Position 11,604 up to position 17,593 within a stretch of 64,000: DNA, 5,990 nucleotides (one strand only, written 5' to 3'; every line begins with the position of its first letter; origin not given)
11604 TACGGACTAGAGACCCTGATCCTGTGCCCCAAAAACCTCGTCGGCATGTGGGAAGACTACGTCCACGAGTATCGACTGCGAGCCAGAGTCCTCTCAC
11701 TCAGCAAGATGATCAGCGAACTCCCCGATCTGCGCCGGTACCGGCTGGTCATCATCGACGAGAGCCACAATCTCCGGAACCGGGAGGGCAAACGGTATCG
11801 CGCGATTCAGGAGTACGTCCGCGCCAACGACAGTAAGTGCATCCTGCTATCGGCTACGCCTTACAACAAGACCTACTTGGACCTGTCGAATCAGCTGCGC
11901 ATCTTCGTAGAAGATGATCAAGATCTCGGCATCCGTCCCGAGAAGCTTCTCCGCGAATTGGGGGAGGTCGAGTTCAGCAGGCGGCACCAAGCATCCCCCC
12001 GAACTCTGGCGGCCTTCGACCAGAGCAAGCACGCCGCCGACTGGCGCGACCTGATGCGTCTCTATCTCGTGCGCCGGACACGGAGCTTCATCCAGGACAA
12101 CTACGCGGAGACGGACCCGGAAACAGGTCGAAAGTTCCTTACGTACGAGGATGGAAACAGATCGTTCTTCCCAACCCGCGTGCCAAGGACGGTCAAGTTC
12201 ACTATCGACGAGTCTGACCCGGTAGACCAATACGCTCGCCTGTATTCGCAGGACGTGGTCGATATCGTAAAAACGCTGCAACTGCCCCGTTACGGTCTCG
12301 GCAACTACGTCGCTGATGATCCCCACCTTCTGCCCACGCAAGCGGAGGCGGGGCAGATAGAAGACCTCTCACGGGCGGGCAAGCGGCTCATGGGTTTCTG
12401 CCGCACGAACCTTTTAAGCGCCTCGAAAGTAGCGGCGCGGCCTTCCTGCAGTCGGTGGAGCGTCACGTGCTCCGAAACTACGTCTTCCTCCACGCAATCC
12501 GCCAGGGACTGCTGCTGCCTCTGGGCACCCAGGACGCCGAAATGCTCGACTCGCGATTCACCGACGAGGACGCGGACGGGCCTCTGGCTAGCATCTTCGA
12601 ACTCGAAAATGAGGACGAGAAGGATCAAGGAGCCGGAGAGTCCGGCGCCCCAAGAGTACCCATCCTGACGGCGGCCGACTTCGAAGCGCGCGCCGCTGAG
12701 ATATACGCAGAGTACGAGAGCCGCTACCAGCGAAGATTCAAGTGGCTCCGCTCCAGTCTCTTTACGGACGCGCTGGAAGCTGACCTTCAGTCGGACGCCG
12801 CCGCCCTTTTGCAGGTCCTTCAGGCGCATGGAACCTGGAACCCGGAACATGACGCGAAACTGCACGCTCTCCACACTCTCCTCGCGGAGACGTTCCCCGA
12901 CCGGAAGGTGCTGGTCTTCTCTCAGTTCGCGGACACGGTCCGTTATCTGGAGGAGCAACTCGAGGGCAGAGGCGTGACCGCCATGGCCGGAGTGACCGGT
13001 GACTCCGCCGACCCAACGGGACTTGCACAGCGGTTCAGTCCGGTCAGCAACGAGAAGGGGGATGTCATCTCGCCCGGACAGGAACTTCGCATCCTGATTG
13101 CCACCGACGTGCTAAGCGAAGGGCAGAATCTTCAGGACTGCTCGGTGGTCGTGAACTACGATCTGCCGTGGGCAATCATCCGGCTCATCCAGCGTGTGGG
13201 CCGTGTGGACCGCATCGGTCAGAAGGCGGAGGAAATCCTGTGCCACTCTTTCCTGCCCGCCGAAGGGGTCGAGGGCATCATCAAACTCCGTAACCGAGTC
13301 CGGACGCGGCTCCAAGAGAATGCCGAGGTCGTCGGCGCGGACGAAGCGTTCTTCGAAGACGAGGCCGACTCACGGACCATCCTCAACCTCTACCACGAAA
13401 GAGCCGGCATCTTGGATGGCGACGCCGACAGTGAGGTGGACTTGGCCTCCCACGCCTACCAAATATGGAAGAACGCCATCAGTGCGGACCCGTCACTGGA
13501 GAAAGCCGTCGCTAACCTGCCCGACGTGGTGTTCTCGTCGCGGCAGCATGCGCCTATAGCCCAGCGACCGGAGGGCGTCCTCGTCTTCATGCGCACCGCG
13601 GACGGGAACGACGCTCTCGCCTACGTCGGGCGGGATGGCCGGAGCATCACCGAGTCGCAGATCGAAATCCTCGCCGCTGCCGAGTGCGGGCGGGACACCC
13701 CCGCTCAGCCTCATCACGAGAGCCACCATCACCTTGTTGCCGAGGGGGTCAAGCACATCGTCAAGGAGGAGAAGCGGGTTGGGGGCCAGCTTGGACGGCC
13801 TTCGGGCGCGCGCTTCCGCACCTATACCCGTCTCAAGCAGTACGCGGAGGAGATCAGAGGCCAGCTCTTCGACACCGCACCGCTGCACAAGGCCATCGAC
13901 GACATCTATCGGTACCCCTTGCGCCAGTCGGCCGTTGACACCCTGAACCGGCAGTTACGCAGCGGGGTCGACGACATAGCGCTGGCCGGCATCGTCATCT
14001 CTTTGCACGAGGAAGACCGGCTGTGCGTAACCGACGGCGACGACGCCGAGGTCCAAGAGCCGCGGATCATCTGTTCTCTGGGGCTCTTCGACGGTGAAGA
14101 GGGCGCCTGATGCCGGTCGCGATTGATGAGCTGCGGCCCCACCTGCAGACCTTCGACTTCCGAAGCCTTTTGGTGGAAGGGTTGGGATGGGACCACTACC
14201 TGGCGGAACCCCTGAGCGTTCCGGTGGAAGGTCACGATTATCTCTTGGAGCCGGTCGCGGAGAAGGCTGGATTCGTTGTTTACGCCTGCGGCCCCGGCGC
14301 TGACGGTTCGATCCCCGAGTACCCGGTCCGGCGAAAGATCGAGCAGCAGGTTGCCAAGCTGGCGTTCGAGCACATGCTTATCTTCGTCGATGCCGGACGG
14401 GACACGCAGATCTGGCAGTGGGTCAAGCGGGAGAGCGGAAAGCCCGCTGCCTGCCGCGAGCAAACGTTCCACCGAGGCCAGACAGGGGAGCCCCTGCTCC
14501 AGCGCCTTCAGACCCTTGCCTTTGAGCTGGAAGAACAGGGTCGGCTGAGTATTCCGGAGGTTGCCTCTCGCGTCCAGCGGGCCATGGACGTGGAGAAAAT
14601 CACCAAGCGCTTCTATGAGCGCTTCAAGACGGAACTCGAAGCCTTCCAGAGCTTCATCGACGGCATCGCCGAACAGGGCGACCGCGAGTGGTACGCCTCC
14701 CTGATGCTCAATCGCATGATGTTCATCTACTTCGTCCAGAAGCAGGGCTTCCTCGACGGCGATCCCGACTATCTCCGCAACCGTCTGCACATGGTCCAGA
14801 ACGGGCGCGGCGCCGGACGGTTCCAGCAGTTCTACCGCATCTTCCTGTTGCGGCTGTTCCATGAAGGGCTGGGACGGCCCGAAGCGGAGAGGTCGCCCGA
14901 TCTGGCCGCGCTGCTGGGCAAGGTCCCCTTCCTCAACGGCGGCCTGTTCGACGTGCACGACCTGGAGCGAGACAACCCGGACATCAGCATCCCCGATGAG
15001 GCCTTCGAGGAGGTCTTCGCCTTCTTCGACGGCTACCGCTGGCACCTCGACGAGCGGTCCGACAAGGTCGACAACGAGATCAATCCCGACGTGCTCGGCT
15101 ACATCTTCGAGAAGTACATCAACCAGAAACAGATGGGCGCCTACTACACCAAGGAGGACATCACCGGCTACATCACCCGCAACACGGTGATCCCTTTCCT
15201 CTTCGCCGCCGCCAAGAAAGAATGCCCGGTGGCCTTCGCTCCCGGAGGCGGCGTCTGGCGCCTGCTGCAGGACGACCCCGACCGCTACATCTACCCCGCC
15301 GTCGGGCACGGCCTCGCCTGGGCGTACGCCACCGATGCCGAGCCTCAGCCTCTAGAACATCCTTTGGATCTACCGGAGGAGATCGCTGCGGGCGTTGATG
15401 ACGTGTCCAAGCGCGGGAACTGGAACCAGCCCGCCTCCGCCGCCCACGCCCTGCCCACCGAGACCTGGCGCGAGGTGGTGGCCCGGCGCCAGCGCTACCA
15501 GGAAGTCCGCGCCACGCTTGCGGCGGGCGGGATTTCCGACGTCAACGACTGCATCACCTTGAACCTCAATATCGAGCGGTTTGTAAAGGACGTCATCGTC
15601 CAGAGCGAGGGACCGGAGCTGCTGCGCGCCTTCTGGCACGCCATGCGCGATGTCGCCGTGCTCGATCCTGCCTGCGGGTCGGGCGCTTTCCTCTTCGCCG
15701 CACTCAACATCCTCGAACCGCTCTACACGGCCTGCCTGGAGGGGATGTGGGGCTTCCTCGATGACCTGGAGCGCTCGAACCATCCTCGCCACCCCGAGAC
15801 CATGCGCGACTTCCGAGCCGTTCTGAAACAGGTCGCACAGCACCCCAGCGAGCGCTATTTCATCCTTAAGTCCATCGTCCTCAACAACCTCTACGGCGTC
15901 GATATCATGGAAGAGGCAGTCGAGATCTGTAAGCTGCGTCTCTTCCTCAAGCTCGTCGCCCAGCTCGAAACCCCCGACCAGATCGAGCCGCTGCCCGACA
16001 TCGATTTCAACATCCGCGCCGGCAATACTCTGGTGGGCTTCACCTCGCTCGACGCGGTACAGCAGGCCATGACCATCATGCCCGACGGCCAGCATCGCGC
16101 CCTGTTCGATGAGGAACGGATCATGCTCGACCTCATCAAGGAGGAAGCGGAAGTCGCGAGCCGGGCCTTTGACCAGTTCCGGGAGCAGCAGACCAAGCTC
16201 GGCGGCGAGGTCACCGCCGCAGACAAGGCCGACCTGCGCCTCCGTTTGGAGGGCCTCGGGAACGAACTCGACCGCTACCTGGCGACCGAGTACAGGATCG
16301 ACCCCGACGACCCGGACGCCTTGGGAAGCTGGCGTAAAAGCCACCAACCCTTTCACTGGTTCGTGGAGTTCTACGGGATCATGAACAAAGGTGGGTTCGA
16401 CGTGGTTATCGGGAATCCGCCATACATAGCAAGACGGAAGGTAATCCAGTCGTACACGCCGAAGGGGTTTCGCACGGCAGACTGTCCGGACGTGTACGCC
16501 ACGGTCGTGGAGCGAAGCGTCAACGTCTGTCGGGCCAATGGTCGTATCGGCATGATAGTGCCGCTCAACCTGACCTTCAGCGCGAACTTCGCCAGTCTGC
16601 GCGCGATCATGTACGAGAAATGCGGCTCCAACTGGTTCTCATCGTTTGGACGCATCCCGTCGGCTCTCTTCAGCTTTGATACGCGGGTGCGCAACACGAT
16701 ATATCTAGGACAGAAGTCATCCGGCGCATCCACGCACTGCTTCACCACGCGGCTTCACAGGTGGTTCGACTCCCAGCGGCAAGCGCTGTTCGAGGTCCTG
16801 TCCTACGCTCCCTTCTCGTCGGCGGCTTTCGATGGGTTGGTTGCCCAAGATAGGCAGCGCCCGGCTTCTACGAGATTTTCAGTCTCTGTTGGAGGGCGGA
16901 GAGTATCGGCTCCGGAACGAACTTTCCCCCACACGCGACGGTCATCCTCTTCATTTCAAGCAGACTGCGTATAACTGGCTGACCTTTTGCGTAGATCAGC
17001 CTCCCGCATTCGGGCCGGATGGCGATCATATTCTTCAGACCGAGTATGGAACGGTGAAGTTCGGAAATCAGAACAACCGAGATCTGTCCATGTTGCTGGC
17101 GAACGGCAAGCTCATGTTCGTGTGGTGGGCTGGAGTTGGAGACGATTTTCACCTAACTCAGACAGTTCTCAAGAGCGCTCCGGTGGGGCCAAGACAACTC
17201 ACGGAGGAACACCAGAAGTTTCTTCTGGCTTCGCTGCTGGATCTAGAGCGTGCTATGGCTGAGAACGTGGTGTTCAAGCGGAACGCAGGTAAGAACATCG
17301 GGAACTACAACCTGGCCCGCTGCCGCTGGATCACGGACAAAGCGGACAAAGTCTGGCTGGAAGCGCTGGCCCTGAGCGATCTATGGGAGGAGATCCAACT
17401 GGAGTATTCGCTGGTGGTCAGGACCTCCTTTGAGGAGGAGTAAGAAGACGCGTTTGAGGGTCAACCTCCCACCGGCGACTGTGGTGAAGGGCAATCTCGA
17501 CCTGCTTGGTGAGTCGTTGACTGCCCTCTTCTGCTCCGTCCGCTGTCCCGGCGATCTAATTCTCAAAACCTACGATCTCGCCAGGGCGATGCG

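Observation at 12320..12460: Apparent frameshift splitting the PLD-SNF2 helicase between its DEXH (N-terminal) and HELICc (C-terminal) halves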

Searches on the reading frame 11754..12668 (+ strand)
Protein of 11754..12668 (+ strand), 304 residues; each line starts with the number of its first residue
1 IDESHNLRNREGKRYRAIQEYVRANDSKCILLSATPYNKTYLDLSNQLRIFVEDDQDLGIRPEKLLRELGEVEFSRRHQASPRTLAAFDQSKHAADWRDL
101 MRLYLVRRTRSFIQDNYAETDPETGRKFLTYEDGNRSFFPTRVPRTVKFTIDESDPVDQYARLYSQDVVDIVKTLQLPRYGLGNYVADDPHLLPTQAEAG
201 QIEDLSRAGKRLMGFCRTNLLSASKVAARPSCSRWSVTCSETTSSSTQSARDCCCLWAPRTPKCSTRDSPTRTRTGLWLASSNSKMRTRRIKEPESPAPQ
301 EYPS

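Call 56: find_encoding_contigs(protein=window:11754-12668:+, flank=5000, max_places=10)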
Protein window:11754-12668:+ (304 aa): no gene with exactly this product is on record in the collection.

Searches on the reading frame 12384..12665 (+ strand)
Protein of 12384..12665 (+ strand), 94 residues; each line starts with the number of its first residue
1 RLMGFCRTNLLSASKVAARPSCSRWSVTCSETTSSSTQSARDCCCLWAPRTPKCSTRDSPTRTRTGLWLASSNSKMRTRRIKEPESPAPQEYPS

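Call 50: find_homologous_proteins(query=window:12384-12665:+, max_evalue=0.001)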
Query seq(94 aa): 4 candidates shared short words with the query, none scored E <= 0.001.
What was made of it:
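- Tried and rejected: It did not even find the window's own ORF, so this negative result says nothing (call 50).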

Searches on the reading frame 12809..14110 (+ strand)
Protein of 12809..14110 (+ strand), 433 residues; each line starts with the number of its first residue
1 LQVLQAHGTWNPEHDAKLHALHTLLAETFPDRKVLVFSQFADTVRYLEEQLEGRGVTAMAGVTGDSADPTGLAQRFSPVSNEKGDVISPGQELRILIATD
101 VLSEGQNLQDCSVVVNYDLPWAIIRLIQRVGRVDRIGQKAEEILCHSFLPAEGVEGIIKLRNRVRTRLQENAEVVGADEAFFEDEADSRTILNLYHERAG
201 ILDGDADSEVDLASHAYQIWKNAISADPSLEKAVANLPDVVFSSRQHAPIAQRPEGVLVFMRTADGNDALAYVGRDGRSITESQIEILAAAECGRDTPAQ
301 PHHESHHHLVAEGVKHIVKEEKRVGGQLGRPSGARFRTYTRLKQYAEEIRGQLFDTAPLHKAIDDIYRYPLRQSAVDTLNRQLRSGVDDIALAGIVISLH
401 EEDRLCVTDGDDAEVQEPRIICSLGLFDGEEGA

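Call 29: find_encoding_contigs(protein=window:12908-14110:+, flank=10000, max_places=10)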
Protein window:12908-14110:+ (400 aa): 1 contig read that carries it; 1 place shown.
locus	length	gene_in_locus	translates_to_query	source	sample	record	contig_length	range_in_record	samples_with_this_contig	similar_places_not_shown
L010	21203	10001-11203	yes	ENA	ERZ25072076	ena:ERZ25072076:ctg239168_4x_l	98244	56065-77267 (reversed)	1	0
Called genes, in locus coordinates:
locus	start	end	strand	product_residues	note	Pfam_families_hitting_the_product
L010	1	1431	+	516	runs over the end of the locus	PF00682:HMGL-like, PF22617:HCS_D2, PF08502:LeuA_dimer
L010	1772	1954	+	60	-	-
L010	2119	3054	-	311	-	PF00296:Bac_luciferase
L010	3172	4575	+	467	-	PF00330:Aconitase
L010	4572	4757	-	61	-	-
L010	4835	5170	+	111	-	PF00694:Aconitase_C (weak), PF27512:LeuD, PF27434:LeuD_C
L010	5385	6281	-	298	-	PF04055:Radical_SAM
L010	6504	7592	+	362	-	PF00180:Iso_dh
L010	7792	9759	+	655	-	PF13091:PLDc_2 (weak), PF00176:SNF2-rel_dom (weak), PF00270:DEAD (faint), PF04851:ResIII (faint)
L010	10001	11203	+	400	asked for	PF00271:Helicase_C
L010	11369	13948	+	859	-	PF20473:MmeI_Mtase (weak), PF07669:Eco57I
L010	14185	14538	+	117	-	-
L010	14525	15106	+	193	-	PF02481:DNA_processg_A (weak)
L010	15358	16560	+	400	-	PF00682:HMGL-like, PF22617:HCS_D2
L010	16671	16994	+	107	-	PF08502:LeuA_dimer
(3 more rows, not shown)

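Call 38: find_encoding_contigs(protein=window:12809-14110:+, flank=10000, max_places=10)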
Protein window:12809-14110:+ (433 aa): no gene with exactly this product is on record in the collection.

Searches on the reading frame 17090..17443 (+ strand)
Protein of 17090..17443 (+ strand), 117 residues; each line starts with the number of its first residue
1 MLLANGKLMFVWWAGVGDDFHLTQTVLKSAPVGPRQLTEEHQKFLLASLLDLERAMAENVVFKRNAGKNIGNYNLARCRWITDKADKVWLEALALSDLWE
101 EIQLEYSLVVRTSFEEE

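Call 26: find_encoding_contigs(protein=window:17090-17443:+, flank=10000, max_places=10)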
Protein window:17090-17443:+ (117 aa): 2 contigs read that carry it; 2 places shown.
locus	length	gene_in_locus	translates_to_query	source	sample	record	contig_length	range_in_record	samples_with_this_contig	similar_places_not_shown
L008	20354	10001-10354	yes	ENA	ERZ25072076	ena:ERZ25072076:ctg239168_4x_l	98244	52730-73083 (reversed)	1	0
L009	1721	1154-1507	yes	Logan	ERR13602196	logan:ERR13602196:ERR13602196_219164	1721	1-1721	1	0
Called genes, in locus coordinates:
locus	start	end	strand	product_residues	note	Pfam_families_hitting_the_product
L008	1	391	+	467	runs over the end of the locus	PF00330:Aconitase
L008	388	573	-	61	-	-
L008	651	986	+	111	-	PF00694:Aconitase_C (weak), PF27512:LeuD, PF27434:LeuD_C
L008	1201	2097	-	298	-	PF04055:Radical_SAM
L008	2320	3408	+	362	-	PF00180:Iso_dh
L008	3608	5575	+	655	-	PF13091:PLDc_2 (weak), PF00176:SNF2-rel_dom (weak), PF00270:DEAD (faint), PF04851:ResIII (faint)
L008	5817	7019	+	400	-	PF00271:Helicase_C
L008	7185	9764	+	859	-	PF20473:MmeI_Mtase (weak), PF07669:Eco57I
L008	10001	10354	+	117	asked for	-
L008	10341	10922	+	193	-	PF02481:DNA_processg_A (weak)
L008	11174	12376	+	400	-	PF00682:HMGL-like, PF22617:HCS_D2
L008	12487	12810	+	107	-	PF08502:LeuA_dimer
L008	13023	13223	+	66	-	-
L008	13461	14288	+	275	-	PF01476:LysM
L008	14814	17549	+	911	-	PF01565:FAD_binding_4, PF02913:FAD-oxidase_C, PF13183:Fer4_8, PF13534:Fer4_17, PF02754:CCG (weak)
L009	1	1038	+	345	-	?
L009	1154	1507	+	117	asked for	-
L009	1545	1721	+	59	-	?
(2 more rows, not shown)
